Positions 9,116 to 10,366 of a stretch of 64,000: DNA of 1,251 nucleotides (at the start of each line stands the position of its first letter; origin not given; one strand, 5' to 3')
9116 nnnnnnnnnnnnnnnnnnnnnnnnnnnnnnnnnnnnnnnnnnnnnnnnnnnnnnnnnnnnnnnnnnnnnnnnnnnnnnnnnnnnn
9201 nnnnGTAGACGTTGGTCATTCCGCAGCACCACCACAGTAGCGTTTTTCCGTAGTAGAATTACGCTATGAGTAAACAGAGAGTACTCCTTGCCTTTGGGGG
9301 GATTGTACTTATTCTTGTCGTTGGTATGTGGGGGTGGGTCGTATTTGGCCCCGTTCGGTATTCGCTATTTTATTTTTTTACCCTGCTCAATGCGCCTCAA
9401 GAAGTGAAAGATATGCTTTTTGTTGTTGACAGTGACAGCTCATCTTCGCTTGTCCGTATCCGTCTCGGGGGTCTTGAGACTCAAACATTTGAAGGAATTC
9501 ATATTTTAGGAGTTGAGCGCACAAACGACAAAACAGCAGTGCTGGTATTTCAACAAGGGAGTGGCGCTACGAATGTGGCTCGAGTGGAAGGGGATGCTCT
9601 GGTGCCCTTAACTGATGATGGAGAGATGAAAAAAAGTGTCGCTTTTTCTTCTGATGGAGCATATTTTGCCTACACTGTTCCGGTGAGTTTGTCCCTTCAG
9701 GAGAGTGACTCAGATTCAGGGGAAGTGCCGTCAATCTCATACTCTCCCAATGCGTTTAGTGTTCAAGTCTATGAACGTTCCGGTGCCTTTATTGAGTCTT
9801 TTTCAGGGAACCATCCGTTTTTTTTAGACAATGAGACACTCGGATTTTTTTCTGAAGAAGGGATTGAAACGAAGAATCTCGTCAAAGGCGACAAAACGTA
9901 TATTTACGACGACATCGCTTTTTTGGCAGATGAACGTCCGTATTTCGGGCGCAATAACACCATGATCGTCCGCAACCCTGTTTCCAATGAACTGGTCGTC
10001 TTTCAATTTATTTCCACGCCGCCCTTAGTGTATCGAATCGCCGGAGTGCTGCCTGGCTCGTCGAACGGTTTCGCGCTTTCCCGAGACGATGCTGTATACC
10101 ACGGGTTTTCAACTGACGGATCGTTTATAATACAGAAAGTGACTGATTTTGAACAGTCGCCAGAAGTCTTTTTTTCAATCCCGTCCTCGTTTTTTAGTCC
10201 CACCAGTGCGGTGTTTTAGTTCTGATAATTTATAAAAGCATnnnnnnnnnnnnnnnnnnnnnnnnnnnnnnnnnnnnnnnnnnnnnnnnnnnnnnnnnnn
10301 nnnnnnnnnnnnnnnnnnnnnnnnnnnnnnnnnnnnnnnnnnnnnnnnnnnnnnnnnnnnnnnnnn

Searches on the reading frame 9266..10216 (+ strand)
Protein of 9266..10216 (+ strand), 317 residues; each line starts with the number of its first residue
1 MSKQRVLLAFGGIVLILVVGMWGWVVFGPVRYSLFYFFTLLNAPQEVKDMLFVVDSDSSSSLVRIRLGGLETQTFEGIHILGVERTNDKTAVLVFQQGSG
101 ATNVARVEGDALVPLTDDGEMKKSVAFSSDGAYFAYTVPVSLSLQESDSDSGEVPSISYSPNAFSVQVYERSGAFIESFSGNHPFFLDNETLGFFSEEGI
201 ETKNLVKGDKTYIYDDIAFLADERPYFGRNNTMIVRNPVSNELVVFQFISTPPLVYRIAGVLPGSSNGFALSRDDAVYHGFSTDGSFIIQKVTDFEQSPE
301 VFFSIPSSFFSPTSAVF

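Call 4: search_protein_families(library=pfam, proteins=[window:9266-10216:+], max_evalue=1)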
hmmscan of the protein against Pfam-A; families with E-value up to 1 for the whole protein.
window:9266-10216:+ (317 aa): 1 family
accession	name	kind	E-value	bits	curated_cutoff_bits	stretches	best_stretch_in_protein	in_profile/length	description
PF07433.17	DUF1513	-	0.12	11.8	27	1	87-178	187-274/304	Protein of unknown function (DUF1513)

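Call 5: search_protein_families(library=ncbifam, proteins=[window:9266-10216:+], max_evalue=1)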
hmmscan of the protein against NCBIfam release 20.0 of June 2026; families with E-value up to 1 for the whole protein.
window:9266-10216:+ (317 aa): 0 families

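Call 39: find_homologous_proteins(query=window:9266-10216:+, max_evalue=0.001)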
Query window:9266-10216:+ (317 aa): 4 proteins with E <= 0.001 among 2996 candidates.
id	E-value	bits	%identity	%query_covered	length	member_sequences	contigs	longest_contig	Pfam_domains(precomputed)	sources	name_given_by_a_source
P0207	5.1e-204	694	100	100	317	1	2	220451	-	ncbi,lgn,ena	ncbi:MAG: hypothetical protein AAB439_03260 [Patescibacteria group bacterium]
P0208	1.8e-148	512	71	100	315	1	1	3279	-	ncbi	-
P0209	3.5e-143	494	70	100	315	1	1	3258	-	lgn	-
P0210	2.0e-98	347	58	91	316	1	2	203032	-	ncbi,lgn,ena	-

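Call 58: search_solved_structures(query=A5, max_evalue=10, show_alignments=2)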
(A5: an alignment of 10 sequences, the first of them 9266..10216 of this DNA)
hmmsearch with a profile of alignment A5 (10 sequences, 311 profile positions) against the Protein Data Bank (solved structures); distinct sequences matched with E-value up to 10: 29.
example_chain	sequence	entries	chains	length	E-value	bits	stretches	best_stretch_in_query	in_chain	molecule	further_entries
2ymu_A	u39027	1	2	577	1.1e-13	53.9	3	96-173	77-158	WD-40 REPEAT PROTEIN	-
7bie_A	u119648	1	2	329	3.5e-09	39.1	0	96-140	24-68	nvWRAP-T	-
7bif_A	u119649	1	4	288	1.5e-08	37.1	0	96-140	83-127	v22WRAP-T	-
7big_A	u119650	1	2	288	3e-08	36.1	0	95-140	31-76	v13WRAP-T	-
7bid_A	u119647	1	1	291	5e-08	35.3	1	93-139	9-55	v31WRAP-T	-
5yzv_A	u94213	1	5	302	2.5e-06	29.8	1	105-140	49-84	Probable serine/threonine-protein kinase PkwA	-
6r60_A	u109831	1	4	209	1.1e-05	27.7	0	95-139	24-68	WD-40 repeat protein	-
6r5y_A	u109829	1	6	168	9.7e-05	24.6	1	99-173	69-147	WD-40 repeat protein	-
4r40_A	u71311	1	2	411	0.0011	21.1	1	46-142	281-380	Protein TolB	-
4pwz_A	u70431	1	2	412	0.0011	21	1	46-142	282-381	Protein TolB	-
6r5z_A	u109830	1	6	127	0.0018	20.4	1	97-140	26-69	9-bladed beta-propeller formed by three 3-bladed fragments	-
9qzc_i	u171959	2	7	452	0.0026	19.8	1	99-158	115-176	WD repeat WRAP73-like protein, putative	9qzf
6pnv_A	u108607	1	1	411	0.0035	19.4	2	95-205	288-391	Tol-Pal system protein TolB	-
2w8b_A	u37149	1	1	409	0.0038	19.3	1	88-190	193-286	PROTEIN TOLB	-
1crz_A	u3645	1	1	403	0.0044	19.1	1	88-190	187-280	TOLB PROTEIN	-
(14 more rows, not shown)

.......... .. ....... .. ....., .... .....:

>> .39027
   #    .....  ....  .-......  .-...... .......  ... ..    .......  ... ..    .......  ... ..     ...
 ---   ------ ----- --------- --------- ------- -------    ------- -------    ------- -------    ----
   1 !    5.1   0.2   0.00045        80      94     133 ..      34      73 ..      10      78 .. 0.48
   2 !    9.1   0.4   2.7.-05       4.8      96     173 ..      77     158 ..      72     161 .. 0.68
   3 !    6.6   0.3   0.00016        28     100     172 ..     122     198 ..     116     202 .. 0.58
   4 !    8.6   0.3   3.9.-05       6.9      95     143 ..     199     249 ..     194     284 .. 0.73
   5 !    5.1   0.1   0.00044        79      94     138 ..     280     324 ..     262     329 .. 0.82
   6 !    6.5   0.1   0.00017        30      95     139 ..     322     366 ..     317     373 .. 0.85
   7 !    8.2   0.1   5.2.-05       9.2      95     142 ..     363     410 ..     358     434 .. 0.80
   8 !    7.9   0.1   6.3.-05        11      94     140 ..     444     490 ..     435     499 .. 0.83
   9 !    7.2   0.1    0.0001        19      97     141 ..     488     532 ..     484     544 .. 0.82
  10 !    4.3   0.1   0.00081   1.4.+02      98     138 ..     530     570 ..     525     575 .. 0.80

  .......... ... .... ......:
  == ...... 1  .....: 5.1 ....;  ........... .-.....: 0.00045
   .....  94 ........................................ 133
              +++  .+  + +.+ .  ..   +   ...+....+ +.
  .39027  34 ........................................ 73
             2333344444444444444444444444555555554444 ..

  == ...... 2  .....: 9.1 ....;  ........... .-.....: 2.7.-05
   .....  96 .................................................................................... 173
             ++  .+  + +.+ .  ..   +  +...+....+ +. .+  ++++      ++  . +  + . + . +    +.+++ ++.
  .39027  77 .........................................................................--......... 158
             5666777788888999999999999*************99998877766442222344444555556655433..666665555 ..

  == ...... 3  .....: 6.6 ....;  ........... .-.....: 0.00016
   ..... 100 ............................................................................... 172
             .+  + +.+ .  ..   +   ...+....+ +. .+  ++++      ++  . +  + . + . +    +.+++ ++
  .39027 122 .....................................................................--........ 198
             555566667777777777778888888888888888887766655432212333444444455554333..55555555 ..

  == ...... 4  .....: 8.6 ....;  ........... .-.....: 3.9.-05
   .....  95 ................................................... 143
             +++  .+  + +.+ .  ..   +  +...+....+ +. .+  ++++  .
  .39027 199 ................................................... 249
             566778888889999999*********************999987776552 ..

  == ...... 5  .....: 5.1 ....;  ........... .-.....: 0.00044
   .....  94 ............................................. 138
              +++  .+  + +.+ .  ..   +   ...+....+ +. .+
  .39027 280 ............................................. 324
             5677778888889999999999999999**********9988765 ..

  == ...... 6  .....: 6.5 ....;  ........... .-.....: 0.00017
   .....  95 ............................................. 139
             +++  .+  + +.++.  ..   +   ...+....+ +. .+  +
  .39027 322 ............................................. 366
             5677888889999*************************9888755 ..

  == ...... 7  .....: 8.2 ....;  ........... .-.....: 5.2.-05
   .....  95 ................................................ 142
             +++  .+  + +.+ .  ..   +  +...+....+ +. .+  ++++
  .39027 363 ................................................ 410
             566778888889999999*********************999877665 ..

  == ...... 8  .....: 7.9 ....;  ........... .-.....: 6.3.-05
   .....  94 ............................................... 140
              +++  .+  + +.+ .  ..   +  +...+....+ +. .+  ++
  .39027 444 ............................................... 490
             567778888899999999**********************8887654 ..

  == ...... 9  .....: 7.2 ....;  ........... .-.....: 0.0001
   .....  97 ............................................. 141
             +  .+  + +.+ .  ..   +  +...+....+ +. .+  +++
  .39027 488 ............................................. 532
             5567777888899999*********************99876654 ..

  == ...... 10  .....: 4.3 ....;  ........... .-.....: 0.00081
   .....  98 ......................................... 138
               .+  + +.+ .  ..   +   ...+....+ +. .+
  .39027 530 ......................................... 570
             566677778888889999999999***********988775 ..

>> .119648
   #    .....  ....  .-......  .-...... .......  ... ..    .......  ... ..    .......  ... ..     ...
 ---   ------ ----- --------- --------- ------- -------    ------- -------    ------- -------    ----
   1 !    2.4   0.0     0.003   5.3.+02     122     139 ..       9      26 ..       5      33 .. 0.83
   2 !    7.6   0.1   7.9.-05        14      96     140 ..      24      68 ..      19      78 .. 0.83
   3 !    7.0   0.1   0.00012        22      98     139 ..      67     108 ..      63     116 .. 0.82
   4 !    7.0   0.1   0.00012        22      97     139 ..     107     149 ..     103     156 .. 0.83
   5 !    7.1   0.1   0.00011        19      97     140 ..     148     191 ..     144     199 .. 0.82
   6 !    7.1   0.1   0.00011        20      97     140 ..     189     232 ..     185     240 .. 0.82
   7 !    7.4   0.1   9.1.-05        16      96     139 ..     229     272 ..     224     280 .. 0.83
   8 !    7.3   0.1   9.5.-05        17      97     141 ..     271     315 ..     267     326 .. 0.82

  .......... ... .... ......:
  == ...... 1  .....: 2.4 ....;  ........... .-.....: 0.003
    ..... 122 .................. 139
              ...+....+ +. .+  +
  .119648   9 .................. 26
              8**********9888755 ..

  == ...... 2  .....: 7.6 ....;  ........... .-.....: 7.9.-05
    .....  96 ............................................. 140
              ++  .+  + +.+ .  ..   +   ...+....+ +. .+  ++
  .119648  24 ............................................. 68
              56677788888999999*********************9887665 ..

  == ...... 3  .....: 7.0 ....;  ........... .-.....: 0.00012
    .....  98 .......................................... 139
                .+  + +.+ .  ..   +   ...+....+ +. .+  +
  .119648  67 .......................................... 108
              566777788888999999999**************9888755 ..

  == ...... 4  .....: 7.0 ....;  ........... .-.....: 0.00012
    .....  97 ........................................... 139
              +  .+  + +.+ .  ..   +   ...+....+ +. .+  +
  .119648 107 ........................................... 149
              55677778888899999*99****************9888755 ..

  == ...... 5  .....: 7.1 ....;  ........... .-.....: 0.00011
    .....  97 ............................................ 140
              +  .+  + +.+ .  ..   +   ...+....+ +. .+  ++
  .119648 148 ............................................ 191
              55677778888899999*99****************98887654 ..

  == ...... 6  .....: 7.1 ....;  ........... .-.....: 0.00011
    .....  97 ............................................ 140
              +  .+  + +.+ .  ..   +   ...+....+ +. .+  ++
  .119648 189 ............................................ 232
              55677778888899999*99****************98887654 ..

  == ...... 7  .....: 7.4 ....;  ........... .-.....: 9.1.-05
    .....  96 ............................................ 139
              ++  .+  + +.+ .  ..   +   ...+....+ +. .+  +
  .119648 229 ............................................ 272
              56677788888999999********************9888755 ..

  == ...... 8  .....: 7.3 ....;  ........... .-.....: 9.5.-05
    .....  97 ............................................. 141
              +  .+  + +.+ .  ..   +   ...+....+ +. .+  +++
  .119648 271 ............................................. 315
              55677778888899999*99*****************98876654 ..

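Call 59: search_protein_families(library=pfam, alignment_id=A5, max_evalue=1)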
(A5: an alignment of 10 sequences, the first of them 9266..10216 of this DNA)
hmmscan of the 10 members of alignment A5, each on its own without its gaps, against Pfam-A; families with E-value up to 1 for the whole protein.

A. member 1, window:9266-10216:+ (317 aa): 1 family
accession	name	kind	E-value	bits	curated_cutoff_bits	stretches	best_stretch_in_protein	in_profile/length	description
PF07433.17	DUF1513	-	0.12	11.8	27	1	87-178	187-274/304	Protein of unknown function (DUF1513)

B. families by the number of members that match (of 10 scanned): 9 families
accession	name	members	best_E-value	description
PF07676.18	PD40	3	0.061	WD40-like Beta Propeller Repeat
PF18975.6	DUF5711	1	0.017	Family of unknown function (DUF5711)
PF22852.1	SoxE_N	1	0.035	Sulfocyanin, N-terminal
PF05228.19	CHASE4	1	0.065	CHASE4 domain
PF07433.17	DUF1513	1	0.12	Protein of unknown function (DUF1513)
PF20324.3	DUF6619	1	0.16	Family of unknown function (DUF6619)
PF09866.14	DUF2093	1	0.17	Uncharacterized protein conserved in bacteria (DUF2093)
PF11920.14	DUF3438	1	0.19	Protein of unknown function (DUF3438)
PF12537.13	GPHR_N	1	0.29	The Golgi pH Regulator (GPHR) Family N-terminal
